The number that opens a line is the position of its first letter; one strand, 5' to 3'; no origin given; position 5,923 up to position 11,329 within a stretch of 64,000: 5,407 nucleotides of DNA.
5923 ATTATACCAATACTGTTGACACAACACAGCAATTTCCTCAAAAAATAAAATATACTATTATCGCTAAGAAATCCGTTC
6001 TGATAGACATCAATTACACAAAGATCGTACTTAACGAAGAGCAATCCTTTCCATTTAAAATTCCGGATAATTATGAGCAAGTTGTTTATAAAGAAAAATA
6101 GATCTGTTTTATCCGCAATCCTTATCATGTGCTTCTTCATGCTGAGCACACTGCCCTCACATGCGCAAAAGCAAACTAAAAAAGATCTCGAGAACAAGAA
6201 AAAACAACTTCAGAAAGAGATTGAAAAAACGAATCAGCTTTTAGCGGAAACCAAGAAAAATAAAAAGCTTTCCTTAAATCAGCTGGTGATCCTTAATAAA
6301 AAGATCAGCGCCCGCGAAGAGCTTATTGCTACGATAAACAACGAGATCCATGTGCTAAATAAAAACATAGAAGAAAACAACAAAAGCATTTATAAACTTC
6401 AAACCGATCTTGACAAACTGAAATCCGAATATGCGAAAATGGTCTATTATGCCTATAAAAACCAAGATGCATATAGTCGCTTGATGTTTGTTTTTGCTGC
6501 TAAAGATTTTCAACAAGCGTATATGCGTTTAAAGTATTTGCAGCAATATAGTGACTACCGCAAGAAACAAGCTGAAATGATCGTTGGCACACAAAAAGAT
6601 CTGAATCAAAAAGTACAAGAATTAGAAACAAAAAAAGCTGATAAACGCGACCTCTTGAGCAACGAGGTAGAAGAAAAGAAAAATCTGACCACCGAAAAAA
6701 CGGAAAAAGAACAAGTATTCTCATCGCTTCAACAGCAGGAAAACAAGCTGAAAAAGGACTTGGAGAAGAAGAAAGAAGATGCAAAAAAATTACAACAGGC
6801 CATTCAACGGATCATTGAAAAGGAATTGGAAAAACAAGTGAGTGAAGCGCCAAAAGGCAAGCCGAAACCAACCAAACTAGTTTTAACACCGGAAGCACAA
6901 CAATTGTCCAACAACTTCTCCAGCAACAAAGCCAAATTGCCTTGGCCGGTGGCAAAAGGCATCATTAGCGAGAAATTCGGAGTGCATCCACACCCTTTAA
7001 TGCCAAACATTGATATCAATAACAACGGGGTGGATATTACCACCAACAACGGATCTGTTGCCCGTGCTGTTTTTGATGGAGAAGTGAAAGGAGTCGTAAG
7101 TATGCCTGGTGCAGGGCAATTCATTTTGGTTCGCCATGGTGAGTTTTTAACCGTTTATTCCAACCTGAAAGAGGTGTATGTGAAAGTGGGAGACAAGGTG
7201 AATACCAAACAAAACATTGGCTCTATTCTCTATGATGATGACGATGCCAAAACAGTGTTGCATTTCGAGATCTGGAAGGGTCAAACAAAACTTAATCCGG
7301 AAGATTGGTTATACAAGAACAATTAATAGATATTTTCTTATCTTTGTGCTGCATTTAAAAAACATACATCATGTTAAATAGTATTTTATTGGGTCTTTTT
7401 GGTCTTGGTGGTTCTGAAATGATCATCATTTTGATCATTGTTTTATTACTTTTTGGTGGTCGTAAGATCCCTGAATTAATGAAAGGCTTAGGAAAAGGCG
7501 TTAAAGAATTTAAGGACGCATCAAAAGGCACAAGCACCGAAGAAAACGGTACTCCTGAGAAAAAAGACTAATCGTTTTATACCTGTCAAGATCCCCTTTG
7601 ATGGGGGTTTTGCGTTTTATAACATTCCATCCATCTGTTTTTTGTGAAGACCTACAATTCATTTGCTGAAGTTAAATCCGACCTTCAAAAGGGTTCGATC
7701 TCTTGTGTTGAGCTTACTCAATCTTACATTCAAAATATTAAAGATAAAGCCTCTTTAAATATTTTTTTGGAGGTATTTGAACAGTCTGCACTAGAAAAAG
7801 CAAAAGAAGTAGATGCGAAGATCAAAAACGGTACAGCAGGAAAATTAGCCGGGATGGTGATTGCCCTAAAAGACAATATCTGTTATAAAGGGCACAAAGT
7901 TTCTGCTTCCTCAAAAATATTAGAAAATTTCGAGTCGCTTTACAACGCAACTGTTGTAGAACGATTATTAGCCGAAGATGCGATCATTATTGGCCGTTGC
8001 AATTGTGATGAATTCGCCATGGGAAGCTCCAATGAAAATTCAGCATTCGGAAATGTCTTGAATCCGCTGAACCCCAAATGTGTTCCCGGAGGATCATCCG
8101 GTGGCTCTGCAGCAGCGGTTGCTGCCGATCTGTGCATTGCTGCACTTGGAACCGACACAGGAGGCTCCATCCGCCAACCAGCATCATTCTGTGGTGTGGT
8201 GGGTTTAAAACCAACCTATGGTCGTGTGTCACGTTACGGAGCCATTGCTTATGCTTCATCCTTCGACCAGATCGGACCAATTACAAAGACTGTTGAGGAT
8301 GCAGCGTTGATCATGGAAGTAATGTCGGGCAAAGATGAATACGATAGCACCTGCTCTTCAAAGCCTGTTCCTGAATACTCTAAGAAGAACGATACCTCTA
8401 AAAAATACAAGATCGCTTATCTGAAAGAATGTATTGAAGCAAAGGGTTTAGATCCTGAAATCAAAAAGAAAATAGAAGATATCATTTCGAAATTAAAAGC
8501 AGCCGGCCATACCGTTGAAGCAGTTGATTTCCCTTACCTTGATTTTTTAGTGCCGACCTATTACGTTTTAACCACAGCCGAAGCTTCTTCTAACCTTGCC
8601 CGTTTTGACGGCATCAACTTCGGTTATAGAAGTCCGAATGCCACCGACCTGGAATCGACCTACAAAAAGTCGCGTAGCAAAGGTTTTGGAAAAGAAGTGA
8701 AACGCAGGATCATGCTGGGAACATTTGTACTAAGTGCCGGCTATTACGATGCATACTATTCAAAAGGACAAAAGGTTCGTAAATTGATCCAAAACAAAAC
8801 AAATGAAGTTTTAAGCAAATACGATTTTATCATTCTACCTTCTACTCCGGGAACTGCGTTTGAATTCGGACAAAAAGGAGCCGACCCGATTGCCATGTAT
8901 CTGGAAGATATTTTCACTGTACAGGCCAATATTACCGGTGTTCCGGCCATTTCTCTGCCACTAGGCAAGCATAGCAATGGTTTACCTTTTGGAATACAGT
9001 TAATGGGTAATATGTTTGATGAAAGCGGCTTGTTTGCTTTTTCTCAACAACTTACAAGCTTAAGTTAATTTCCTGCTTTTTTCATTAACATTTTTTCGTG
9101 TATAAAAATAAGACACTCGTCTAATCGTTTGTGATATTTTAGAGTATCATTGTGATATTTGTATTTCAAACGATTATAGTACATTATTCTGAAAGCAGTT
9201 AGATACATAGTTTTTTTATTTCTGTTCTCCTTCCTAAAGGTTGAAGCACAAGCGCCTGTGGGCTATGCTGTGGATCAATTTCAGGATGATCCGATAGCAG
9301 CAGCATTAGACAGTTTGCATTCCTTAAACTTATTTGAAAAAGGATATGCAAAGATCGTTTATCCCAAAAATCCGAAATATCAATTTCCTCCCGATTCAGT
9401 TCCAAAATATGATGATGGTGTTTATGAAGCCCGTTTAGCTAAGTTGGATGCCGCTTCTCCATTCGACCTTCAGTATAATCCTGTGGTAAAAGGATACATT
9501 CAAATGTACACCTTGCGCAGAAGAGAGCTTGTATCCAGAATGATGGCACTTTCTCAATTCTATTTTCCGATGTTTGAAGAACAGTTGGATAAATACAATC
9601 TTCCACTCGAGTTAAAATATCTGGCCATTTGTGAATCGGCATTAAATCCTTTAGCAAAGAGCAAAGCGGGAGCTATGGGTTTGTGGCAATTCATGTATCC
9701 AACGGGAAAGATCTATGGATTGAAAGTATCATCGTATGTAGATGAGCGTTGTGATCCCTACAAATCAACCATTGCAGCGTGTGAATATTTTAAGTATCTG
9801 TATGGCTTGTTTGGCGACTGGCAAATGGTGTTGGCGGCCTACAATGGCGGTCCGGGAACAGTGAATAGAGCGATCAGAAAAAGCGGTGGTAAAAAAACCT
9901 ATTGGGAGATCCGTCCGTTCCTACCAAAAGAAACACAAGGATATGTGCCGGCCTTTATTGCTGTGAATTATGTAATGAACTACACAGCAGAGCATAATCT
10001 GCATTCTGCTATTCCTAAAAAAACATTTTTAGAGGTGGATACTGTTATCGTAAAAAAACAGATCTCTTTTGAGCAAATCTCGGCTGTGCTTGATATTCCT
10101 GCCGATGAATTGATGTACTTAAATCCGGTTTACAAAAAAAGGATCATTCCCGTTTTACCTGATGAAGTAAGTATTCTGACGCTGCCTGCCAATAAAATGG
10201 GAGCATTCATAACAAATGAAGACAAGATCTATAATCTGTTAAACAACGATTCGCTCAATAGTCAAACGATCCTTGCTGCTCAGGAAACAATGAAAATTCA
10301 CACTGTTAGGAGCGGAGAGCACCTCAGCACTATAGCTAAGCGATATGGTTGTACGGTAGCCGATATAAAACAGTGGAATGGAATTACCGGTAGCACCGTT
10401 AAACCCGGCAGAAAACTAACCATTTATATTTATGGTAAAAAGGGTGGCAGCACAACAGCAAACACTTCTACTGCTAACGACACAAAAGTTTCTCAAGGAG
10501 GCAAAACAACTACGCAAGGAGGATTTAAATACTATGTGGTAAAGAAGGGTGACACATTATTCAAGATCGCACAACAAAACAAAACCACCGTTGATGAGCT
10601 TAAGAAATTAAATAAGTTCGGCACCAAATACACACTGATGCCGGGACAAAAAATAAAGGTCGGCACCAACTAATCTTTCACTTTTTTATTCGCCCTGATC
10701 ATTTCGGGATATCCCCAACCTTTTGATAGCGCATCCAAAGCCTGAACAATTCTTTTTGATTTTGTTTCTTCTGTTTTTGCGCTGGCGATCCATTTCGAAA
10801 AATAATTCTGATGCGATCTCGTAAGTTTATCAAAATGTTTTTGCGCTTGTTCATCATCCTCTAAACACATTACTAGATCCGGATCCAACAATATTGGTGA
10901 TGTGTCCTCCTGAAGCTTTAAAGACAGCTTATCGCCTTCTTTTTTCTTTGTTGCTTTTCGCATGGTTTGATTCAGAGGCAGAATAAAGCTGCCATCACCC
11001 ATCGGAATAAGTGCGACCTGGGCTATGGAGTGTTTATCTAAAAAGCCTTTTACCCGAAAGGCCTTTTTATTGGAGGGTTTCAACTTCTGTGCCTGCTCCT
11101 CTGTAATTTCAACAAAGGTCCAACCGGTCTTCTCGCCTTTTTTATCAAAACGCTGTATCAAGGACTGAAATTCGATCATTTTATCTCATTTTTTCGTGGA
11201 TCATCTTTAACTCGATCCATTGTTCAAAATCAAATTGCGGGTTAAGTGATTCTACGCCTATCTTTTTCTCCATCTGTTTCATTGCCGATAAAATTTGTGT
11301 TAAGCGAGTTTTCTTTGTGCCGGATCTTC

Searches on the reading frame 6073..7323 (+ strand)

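Call 53: search_protein_families(library=pfam, proteins=[window:6073-7323:+], max_evalue=0.00001)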
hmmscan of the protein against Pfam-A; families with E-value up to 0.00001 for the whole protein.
window:6073-7323:+ (417 aa): 1 family
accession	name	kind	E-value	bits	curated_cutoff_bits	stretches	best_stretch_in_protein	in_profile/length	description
PF01551.29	Peptidase_M23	-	2.9e-17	63.1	28.7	1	317-409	3-96/96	Peptidase family M23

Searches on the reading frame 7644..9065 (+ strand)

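Call 53: search_protein_families(library=pfam, proteins=[window:7644-9065:+], max_evalue=0.00001)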
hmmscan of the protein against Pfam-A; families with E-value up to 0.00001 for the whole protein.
window:7644-9065:+ (474 aa): 1 family
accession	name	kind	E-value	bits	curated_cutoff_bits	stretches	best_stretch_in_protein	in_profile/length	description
PF01425.27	Amidase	-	2.3e-147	492.1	27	1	23-463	1-444/445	Amidase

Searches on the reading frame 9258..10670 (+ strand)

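Call 8: search_protein_families(library=pfam, proteins=[window:9258-10670:+], max_evalue=0.001)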
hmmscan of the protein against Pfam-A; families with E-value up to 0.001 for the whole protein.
window:9258-10670:+ (471 aa): 2 families
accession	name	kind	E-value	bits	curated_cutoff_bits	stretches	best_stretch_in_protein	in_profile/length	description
PF01476.26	LysM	-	4.3e-30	103.8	20.9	2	426-468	1-42/43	LysM domain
PF01464.25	SLT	-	7.4e-28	96.9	21.3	1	107-214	4-113/117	Transglycosylase SLT domain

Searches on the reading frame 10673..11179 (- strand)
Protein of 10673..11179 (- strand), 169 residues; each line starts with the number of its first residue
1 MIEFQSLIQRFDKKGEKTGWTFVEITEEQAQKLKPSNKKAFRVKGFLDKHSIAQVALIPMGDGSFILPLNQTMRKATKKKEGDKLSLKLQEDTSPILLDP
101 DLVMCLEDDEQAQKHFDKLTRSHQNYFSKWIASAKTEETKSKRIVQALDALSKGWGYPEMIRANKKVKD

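Call 8: search_protein_families(library=pfam, proteins=[window:10673-11179:-], max_evalue=0.001)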
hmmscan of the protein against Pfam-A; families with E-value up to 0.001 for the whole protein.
window:10673-11179:- (169 aa): 2 families
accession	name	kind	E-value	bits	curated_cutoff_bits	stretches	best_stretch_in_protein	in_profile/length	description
PF08922.17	DUF1905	-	3.4e-18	66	24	1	4-89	1-81/81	Domain of unknown function (DUF1905)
PF13376.11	OmdA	-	1.3e-17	64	25.6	1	98-154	4-60/60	Bacteriocin-protection, YdeI or OmpD-Associated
